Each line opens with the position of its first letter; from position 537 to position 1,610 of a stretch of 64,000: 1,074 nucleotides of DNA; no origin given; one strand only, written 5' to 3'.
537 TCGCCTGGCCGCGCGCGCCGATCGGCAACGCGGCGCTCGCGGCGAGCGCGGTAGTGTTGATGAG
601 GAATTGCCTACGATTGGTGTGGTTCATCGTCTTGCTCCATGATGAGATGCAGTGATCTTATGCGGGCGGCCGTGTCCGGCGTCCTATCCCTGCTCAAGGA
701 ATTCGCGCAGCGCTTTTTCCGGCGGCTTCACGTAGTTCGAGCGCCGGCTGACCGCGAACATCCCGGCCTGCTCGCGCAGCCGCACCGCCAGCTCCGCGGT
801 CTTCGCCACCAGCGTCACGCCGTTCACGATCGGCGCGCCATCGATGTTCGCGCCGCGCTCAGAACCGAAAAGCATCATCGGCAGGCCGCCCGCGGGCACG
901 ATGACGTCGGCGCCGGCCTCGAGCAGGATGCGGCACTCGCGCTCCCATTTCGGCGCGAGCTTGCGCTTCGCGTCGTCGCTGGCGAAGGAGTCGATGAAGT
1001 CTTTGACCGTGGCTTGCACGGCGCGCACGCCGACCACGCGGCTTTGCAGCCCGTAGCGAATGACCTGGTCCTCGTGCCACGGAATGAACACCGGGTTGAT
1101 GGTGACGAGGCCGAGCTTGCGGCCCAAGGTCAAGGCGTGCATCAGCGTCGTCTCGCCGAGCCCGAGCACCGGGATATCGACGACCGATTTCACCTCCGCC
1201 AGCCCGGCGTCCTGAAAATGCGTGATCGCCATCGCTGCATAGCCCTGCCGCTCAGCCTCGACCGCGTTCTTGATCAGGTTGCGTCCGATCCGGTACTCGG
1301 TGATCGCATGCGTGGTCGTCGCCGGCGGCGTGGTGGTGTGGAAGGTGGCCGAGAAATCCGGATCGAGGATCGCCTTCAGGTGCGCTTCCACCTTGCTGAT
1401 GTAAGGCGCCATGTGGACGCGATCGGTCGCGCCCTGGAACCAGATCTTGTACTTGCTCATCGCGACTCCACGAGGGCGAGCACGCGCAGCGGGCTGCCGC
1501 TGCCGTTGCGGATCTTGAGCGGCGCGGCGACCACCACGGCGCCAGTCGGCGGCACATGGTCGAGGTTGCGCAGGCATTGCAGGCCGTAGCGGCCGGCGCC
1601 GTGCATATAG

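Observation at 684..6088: Five translationally coupled genes around a thiolase-like protein that lacks the thiolase catalytic residues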

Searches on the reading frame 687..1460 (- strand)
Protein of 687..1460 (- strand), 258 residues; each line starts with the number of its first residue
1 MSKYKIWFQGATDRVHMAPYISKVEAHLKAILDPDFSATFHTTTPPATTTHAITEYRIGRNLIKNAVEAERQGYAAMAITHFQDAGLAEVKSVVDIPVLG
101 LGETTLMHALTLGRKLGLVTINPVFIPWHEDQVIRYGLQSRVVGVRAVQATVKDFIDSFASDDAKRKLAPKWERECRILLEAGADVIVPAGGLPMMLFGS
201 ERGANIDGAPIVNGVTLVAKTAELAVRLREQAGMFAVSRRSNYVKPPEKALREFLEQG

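Call 4: search_protein_families(library=pfam, proteins=[window:687-1460:-], max_evalue=0.01)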
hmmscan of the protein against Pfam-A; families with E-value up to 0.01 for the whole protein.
window:687-1460:- (258 aa): 1 family
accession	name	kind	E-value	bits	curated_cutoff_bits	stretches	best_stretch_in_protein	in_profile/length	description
PF01177.27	Asp_Glu_race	-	2.1e-23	83.6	31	1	20-220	12-209/211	Asp/Glu/Hydantoin racemase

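Call 5: search_protein_families(library=ncbifam, proteins=[window:687-1460:-], max_evalue=0.01)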
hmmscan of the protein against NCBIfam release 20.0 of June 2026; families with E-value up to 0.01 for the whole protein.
window:687-1460:- (258 aa): 0 families

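Call 32: search_solved_structures(query=window:687-1460:-, max_evalue=0.01, show_alignments=4)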
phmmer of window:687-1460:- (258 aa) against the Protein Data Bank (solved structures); distinct sequences matched with E-value up to 0.01: 4.
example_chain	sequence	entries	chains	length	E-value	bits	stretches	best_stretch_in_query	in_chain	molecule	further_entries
3qvk_A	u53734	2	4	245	1.3e-05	28.4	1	69-251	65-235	Putative hydantoin racemase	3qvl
5lfd_A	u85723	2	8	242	2e-05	27.7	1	63-230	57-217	Allantoin racemase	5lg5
3qvj_A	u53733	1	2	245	3.3e-05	27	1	69-251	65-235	Putative hydantoin racemase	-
2eq5_A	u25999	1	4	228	3.6e-05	26.9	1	54-122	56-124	228aa long hypothetical hydantoin racemase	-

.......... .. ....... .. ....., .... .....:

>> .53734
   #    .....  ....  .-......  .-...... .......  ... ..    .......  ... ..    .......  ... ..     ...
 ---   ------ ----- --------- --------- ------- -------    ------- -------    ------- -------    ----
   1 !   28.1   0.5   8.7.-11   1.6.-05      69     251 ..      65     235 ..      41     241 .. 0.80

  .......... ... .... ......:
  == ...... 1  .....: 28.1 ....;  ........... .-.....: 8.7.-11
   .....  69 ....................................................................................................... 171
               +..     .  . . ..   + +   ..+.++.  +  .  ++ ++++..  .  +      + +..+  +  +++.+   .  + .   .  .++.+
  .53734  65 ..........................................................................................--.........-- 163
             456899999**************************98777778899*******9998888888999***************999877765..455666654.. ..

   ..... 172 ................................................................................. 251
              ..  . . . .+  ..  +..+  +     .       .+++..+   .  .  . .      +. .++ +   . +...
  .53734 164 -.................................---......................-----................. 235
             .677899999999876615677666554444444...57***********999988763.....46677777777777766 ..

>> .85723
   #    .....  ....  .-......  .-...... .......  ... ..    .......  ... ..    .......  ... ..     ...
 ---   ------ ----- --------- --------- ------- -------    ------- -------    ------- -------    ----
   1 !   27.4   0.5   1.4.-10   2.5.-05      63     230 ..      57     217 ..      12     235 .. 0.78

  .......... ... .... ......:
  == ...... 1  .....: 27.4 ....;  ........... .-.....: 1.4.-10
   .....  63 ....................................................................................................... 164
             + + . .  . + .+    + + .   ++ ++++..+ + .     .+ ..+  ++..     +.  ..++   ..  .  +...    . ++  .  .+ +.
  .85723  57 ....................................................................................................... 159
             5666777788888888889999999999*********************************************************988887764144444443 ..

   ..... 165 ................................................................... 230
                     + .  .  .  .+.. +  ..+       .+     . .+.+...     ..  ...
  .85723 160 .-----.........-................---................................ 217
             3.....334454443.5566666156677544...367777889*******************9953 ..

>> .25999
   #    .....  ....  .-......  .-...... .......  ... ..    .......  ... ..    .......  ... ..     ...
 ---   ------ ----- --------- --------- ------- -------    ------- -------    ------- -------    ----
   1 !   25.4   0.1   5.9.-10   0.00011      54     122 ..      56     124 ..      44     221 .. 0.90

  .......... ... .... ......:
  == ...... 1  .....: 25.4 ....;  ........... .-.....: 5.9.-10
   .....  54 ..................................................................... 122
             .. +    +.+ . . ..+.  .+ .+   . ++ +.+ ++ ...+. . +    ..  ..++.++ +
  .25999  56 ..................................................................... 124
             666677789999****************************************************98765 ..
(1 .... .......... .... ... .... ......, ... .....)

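Call 51: find_homologous_proteins(query=window:687-1460:-, max_evalue=0.00001)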
Query window:687-1460:- (258 aa): 1535 proteins with E <= 0.00001 among 4004 candidates; the best 120 are listed.
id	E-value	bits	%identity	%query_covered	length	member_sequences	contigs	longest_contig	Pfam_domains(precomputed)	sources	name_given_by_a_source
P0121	1.6e-161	554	96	100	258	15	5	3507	PF01177.28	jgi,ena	jgi:allantoin racemase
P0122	3.7e-159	546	94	100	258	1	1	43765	PF01177.28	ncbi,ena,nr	ncbi:MAG: hypothetical protein E6H54_06950 [Betaproteobacteria bacterium]|nr:MAG: hypothetical prote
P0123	7.1e-159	545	93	100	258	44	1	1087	PF01177.28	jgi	jgi:Asp/Glu/hydantoin racemase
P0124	9.9e-159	545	95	100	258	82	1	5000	PF01177.28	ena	-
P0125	3.5e-156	536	92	100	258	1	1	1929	PF01177.28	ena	-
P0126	1.3e-155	534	91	100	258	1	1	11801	PF01177.28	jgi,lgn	jgi:Asp/Glu/hydantoin racemase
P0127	2.4e-155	534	91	100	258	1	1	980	PF01177.28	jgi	-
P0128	4.4e-155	533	91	100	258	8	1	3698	PF01177.28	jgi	-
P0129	1.8e-154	531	91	100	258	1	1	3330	PF01177.28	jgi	jgi:Asp/Glu/hydantoin racemase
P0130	2.2e-154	530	91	100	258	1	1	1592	PF01177.28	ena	-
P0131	3.1e-154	530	91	100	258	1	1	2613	PF01177.28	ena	-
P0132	3.1e-154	530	91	100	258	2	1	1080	PF01177.28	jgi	jgi:allantoin racemase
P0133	5.7e-154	529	91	100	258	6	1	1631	PF01177.28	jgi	jgi:allantoin racemase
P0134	7.9e-154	529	90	100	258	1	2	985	PF01177.28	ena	-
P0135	1.2e-153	528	93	99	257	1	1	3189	PF01177.28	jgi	jgi:allantoin racemase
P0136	1.6e-153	528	90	100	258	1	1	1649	PF01177.28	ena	-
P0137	2.1e-153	527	91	100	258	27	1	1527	PF01177.28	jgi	jgi:Asp/Glu/hydantoin racemase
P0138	2.7e-153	527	92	99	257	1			PF01177.28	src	-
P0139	5.3e-153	526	90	100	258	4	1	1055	PF01177.28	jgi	jgi:allantoin racemase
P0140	1.0e-152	525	90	100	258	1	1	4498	PF01177.28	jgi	-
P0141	1.1e-152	525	90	100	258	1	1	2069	PF01177.28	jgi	-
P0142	1.1e-152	525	90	100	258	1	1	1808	PF01177.28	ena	-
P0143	1.4e-152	524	91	99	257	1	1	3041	PF01177.28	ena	-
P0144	2.1e-152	524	90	100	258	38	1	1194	PF01177.28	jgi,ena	-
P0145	3.9e-152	523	90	100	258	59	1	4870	PF01177.28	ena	-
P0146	4.1e-152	523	89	100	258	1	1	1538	PF01177.28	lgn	-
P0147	5.1e-152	523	90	100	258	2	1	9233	PF01177.28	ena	-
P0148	5.2e-152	523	91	100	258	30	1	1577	PF01177.28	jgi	-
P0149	1.0e-151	522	89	100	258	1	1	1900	PF01177.28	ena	-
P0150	2.7e-151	520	88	100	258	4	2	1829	PF01177.28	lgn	-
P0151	3.6e-151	520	89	100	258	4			PF01177.28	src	-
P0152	3.6e-151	520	89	100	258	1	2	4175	PF01177.28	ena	-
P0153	7.8e-151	519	88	100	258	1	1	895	PF01177.28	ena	-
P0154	9.8e-151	518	89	100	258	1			PF01177.28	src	-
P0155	9.9e-151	518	90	100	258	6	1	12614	PF01177.28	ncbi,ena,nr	ncbi:MAG TPA: aspartate/glutamate racemase family protein [Burkholderiales bacterium]|nr:aspartate/g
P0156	1.4e-150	518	91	99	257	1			PF01177.28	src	-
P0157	3.4e-150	517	89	100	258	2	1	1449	PF01177.28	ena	-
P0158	4.7e-150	516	89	100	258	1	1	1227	PF01177.28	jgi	jgi:Asp/Glu/hydantoin racemase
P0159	6.9e-150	516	89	100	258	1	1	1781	PF01177.28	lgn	-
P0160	9.0e-150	515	89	100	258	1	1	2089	PF01177.28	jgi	jgi:Asp/Glu/hydantoin racemase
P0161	9.3e-150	515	89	100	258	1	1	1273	PF01177.28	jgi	jgi:Asp/Glu/hydantoin racemase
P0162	1.3e-149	515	89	100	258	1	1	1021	PF01177.28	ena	-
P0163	2.3e-149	514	88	100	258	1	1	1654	PF01177.28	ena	-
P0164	2.4e-149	514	88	100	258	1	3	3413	PF01177.28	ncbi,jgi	jgi:Asp/Glu/hydantoin racemase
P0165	2.5e-149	514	88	100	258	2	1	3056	PF01177.28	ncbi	-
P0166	3.0e-149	514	89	99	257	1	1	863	PF01177.28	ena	-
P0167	3.3e-149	513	88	100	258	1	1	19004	PF01177.28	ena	-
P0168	4.7e-149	513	88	100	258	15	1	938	PF01177.28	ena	-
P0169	4.7e-149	513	88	100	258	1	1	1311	PF01177.28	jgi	jgi:Asp/Glu/hydantoin racemase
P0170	8.4e-149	512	88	100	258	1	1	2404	PF01177.28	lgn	-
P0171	8.6e-149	512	88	100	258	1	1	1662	PF01177.28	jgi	-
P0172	8.6e-149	512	88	100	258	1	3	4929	PF01177.28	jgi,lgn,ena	-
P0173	8.7e-149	512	88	100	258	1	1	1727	PF01177.28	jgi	jgi:Asp/Glu/hydantoin racemase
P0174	8.9e-149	512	88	100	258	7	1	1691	PF01177.28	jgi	jgi:Asp/Glu/hydantoin racemase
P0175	1.6e-148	511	88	100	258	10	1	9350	PF01177.28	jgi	jgi:Asp/Glu/hydantoin racemase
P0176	1.8e-148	511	90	100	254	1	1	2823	PF01177.28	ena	-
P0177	1.9e-148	511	87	100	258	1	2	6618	PF01177.28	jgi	jgi:Asp/Glu/hydantoin racemase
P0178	3.0e-148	510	88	99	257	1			PF01177.28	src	-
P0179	5.4e-148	509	87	100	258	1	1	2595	PF01177.28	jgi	jgi:allantoin racemase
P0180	1.2e-147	508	88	100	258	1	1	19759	PF01177.28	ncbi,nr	ncbi:MAG TPA: aspartate/glutamate racemase family protein [Burkholderiales bacterium]|nr:aspartate/g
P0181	4.3e-147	506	88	100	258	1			PF01177.28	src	-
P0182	5.0e-147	506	89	98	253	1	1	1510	PF01177.28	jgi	-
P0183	1.5e-146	505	86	100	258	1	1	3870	PF01177.28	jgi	jgi:Asp/Glu/hydantoin racemase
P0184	4.0e-146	503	86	100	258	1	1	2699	PF01177.28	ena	-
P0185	1.4e-145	501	87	100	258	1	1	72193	PF01177.28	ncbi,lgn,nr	ncbi:MAG TPA: aspartate/glutamate racemase family protein [Burkholderiales bacterium]|nr:aspartate/g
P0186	4.5e-145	500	85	100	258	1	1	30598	PF01177.28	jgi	jgi:allantoin racemase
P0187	7.1e-145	499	86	100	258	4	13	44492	PF01177.28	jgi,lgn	jgi:Asp/Glu/hydantoin racemase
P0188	1.2e-144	498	89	97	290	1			PF01177.28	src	-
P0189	1.2e-144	498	84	100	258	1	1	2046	PF01177.28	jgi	jgi:allantoin racemase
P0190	3.7e-144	497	87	100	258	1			PF01177.28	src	-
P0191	1.9e-143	495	85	99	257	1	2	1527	PF01177.28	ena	-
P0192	1.9e-143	495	87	99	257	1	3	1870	PF01177.28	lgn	-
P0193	3.3e-142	490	83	100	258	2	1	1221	PF01177.28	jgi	-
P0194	8.5e-142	489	84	100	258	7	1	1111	PF01177.28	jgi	-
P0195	1.2e-141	489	85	100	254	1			PF01177.28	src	-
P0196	1.2e-141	489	86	98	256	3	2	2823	PF01177.28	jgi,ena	-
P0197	4.3e-141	487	86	100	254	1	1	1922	PF01177.28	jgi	-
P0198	4.5e-141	487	85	99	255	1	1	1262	PF01177.28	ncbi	-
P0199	4.7e-141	487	93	91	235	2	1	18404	PF01177.28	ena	-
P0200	4.8e-141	487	84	99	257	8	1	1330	PF01177.28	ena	-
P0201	4.9e-141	487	85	100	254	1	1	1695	PF01177.28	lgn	-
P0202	8.0e-141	486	84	100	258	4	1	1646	PF01177.28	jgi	jgi:Asp/Glu/hydantoin racemase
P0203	9.0e-141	486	86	100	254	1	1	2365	PF01177.28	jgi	jgi:Asp/Glu/hydantoin racemase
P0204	1.1e-140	485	85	100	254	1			PF01177.28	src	-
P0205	1.1e-140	485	86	100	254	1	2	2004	PF01177.28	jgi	jgi:Asp/Glu/hydantoin racemase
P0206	1.4e-140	485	84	99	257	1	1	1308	PF01177.28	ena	-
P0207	1.5e-140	485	84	99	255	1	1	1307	PF01177.28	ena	-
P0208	1.6e-140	485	86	100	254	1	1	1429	PF01177.28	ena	-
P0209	2.3e-140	484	85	100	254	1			PF01177.28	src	-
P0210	4.2e-140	484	86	100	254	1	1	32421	PF01177.28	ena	-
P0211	1.6e-139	482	84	100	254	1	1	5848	PF01177.28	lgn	-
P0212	1.7e-139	482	84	100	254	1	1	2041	PF01177.28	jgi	jgi:Asp/Glu/hydantoin racemase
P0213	2.9e-139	481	85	100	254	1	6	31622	PF01177.28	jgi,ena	-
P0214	3.8e-139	480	84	100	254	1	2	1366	PF01177.28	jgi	jgi:Asp/Glu/hydantoin racemase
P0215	4.7e-139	480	85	98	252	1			PF01177.28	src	-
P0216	6.5e-139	480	84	100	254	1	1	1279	PF01177.28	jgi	jgi:allantoin racemase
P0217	1.1e-138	479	85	99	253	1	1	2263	PF01177.28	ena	-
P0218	1.1e-138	479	85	100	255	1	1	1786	PF01177.28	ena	-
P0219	1.4e-138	479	84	100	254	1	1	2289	PF01177.28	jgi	-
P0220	2.0e-138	478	85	98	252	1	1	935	PF01177.28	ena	-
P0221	2.1e-138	478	84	100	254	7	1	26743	PF01177.28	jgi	jgi:allantoin racemase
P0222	2.1e-138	478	84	100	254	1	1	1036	PF01177.28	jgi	jgi:Asp/Glu/hydantoin racemase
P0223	2.5e-138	478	81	100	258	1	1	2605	PF01177.28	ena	-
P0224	3.0e-138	478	83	99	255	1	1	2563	PF01177.28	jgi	jgi:Asp/Glu/hydantoin racemase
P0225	4.1e-138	477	83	100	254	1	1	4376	PF01177.28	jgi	jgi:Asp/Glu/hydantoin racemase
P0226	4.2e-138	477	85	99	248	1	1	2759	PF01177.28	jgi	-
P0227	4.4e-138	477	84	100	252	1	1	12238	PF01177.28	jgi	jgi:Asp/Glu/hydantoin racemase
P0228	5.1e-138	477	83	100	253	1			PF01177.28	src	-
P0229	5.9e-138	477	84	100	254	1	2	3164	PF01177.28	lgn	-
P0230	6.7e-138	476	84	99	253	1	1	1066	PF01177.28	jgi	jgi:Asp/Glu/hydantoin racemase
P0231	8.3e-138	476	84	100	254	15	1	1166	PF01177.28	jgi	-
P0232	1.3e-137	475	83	99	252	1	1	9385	PF01177.28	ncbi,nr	ncbi:MAG TPA: aspartate/glutamate racemase family protein [Burkholderiales bacterium]|nr:aspartate/g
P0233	1.3e-137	475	84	100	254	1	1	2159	PF01177.28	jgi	jgi:allantoin racemase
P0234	1.8e-137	475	84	99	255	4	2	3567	PF01177.28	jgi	jgi:allantoin racemase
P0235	1.9e-137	475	84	99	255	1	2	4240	PF01177.28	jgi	jgi:allantoin racemase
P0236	3.8e-137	474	83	100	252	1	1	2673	PF01177.28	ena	-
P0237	4.1e-137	474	84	100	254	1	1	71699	PF01177.28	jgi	jgi:allantoin racemase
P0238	4.9e-137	474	81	100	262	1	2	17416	PF01177.28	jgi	jgi:allantoin racemase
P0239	7.8e-137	473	83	100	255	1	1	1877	PF01177.28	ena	-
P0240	1.0e-136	472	83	99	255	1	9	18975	PF01177.28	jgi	jgi:allantoin racemase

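Call 52: find_encoding_contigs(protein=P0237, flank=10000, max_places=2)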
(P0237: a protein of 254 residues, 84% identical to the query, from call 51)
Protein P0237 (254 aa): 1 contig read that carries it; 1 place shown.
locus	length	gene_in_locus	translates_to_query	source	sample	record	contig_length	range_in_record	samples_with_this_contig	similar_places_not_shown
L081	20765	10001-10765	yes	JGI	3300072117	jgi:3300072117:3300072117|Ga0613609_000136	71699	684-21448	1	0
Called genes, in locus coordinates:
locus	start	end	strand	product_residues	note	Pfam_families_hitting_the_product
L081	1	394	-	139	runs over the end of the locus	PF00903:Glyoxalase, PF22677:Ble-like_N, PF13669:Glyoxalase_4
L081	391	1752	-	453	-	PF03972:MmgE_PrpD_N, PF19305:MmgE_PrpD_C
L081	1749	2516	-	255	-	PF00106:adh_short, PF08659:KR, PF23441:SDR (weak), PF01370:Epimerase (weak), PF13561:adh_short_C2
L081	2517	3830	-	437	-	PF06808:DctM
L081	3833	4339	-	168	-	PF04290:DctQ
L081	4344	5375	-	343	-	PF03480:DctP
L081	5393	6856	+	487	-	PF00501:AMP-binding, PF13193:AMP-binding_C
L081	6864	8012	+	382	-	PF22691:Thiolase_C_1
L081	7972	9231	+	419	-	PF12172:zf-ChsH2, PF01796:OB_ChsH2_C, PF00106:adh_short, PF01370:Epimerase (weak), PF13561:adh_short_C2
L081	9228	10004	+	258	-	PF04199:Cyclase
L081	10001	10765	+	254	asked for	PF01177:Asp_Glu_race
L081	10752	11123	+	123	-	PF12680:SnoaL_2, PF14534:DUF4440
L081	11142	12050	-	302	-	PF01209:Ubie_methyltran, PF13489:Methyltransf_23, PF05175:MTS (faint), PF13847:Methyltransf_31, PF08241:Methyltransf_11, PF08242:Methyltransf_12, PF13649:Methyltransf_25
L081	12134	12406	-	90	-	-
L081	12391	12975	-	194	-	PF00694:Aconitase_C, PF27512:LeuD (faint), PF27434:LeuD_C (weak)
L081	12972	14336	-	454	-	PF00330:Aconitase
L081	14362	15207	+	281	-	PF13714:PEP_mutase, PF25509:DUF7916 (faint), PF00463:ICL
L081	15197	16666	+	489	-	PF01979:Amidohydro_1, PF07969:Amidohydro_3 (weak)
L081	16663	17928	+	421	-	PF00890:FAD_binding_2, PF01266:DAO, PF01946:Thi4 (faint), PF03486:HI0933_like (weak), PF07992:Pyr_redox_2, PF12831:FAD_oxidored (weak), PF13450:NAD_binding_8 (weak), PF13738:Pyr_redox_3 (weak)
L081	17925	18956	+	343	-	PF12146:Hydrolase_4, PF00561:Abhydrolase_1, PF12697:Abhydrolase_6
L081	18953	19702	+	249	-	PF17645:Amdase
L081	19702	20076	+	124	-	PF04241:DUF423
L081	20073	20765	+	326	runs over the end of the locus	PF00291:PALP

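Call 53: find_encoding_contigs(protein=P0187, flank=10000, max_places=3)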
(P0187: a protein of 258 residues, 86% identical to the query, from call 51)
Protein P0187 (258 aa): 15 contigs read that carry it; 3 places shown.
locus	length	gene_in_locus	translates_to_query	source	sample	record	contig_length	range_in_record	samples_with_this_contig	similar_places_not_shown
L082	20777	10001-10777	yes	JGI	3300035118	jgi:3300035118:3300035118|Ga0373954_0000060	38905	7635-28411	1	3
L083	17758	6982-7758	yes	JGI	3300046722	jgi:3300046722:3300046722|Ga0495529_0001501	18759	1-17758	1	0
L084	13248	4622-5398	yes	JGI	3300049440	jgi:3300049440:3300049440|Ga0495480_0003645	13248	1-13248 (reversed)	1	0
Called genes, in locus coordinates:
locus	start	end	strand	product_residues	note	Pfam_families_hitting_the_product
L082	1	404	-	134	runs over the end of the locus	PF00072:Response_reg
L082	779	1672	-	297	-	PF08240:ADH_N, PF00107:ADH_zinc_N, PF13602:ADH_zinc_N_2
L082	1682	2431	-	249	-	PF23441:SDR (weak), PF00106:adh_short, PF08659:KR, PF13561:adh_short_C2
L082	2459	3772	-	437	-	PF06808:DctM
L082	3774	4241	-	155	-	PF04290:DctQ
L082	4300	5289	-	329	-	PF03480:DctP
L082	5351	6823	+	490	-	PF00501:AMP-binding, PF13193:AMP-binding_C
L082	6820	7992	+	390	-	PF22691:Thiolase_C_1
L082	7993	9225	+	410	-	PF12172:zf-ChsH2, PF01796:OB_ChsH2_C, PF00106:adh_short, PF13561:adh_short_C2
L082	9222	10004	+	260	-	PF04199:Cyclase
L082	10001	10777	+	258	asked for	PF01177:Asp_Glu_race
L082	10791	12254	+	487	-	PF01979:Amidohydro_1, PF07969:Amidohydro_3 (weak)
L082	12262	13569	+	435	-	PF00890:FAD_binding_2, PF01266:DAO, PF03486:HI0933_like (faint), PF07992:Pyr_redox_2 (weak), PF12831:FAD_oxidored, PF13450:NAD_binding_8 (weak)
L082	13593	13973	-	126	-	-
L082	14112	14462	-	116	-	-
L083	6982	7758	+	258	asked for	PF01177:Asp_Glu_race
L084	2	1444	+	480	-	?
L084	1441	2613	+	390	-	PF22691:Thiolase_C_1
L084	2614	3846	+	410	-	PF12172:zf-ChsH2, PF01796:OB_ChsH2_C, PF00106:adh_short, PF13561:adh_short_C2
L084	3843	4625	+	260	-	PF04199:Cyclase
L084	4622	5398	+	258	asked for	PF01177:Asp_Glu_race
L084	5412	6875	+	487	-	PF01979:Amidohydro_1, PF07969:Amidohydro_3 (weak)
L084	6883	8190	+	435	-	PF00890:FAD_binding_2, PF01266:DAO, PF03486:HI0933_like (faint), PF07992:Pyr_redox_2 (weak), PF12831:FAD_oxidored, PF13450:NAD_binding_8 (weak)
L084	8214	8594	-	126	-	-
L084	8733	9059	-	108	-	-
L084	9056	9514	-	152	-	-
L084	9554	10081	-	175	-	PF08241:Methyltransf_11, PF08242:Methyltransf_12, PF13489:Methyltransf_23, PF13649:Methyltransf_25, PF13847:Methyltransf_31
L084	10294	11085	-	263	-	PF00378:ECH_1, PF16113:ECH_2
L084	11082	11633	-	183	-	-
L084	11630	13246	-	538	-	?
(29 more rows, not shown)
